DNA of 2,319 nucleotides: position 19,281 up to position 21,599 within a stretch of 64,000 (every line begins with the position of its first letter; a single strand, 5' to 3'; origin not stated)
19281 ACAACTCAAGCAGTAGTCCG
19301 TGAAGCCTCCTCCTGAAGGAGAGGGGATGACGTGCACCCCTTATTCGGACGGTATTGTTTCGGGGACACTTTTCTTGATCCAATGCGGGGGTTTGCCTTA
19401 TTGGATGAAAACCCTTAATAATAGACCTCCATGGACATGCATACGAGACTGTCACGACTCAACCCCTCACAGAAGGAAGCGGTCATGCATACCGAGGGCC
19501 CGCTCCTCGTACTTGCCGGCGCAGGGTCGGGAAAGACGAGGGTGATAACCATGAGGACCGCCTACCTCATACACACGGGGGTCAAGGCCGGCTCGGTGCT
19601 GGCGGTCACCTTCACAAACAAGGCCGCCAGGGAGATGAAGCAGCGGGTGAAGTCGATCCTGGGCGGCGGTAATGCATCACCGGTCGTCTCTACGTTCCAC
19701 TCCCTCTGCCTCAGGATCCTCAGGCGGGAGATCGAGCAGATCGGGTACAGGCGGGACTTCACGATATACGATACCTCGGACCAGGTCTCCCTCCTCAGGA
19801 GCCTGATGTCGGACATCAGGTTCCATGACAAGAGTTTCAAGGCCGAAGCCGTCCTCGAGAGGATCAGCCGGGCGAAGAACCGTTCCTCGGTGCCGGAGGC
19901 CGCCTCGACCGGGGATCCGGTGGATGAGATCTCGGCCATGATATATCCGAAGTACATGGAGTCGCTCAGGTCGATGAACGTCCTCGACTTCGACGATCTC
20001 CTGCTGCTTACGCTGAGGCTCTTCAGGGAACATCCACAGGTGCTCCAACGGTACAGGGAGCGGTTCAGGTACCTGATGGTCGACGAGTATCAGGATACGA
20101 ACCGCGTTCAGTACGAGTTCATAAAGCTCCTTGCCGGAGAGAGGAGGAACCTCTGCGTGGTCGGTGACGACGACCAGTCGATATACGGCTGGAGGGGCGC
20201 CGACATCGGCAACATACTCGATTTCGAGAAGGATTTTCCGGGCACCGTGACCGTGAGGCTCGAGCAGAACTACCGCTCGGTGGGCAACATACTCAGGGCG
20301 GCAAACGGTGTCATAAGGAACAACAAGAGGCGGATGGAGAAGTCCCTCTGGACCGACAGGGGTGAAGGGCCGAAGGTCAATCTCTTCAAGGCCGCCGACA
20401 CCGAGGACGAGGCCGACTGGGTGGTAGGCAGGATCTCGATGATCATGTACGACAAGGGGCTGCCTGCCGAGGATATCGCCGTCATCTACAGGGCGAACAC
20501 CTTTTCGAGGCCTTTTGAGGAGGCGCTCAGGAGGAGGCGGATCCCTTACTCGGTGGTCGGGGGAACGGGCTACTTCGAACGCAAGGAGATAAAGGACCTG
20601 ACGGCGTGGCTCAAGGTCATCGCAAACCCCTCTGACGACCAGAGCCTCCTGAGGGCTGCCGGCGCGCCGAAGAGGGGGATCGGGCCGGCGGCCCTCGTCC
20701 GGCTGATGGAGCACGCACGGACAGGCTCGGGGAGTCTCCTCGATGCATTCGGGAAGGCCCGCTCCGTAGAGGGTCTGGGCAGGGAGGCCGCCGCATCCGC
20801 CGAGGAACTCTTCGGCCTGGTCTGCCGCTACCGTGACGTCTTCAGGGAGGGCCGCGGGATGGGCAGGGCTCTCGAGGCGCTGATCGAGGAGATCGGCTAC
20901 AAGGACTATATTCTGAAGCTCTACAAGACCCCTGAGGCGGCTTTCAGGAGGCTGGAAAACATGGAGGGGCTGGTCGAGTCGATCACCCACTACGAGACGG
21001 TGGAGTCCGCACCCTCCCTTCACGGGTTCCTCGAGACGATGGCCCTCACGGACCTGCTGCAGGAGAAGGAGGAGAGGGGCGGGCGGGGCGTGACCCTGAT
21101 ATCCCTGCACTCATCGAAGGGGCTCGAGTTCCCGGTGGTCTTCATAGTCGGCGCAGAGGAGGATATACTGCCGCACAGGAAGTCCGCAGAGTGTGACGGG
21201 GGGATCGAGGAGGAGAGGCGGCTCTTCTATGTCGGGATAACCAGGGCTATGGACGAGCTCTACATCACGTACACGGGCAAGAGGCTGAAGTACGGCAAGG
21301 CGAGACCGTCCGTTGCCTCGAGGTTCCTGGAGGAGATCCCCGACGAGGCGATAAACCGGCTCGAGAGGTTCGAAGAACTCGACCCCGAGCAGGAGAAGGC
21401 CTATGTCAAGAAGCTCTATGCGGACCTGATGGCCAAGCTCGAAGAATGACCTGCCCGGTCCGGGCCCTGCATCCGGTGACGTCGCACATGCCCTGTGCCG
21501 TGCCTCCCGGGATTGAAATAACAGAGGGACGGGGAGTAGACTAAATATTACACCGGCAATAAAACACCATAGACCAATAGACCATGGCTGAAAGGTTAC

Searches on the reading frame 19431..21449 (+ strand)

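Call 25: search_protein_families(library=pfam, proteins=[window:19431-21449:+], max_evalue=0.00001)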
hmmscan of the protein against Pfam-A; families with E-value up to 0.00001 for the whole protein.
window:19431-21449:+ (672 aa): 6 families
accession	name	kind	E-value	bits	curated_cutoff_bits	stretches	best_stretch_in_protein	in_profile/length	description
PF00580.27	UvrD-helicase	-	2.5e-93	313.1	23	1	10-270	1-271/271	UvrD/REP helicase N-terminal domain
PF13361.12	UvrD_C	-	1.8e-67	228.7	25.6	1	275-615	1-348/350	UvrD-like helicase C-terminal domain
PF13245.12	AAA_19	-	1.6e-23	83.8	25.1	1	14-253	1-132/134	AAA domain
PF13538.12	UvrD_C_2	-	2e-09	37.6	27.4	1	554-612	2-51/52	UvrD-like helicase C-terminal domain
PF13604.12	AAA_30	-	1.8e-06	28.3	27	0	10-73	2-66/191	AAA domain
PF01443.25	Viral_helicase1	-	5.6e-06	26.8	21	0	540-612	170-226/228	Viral superfamily 1 RNA helicase core domain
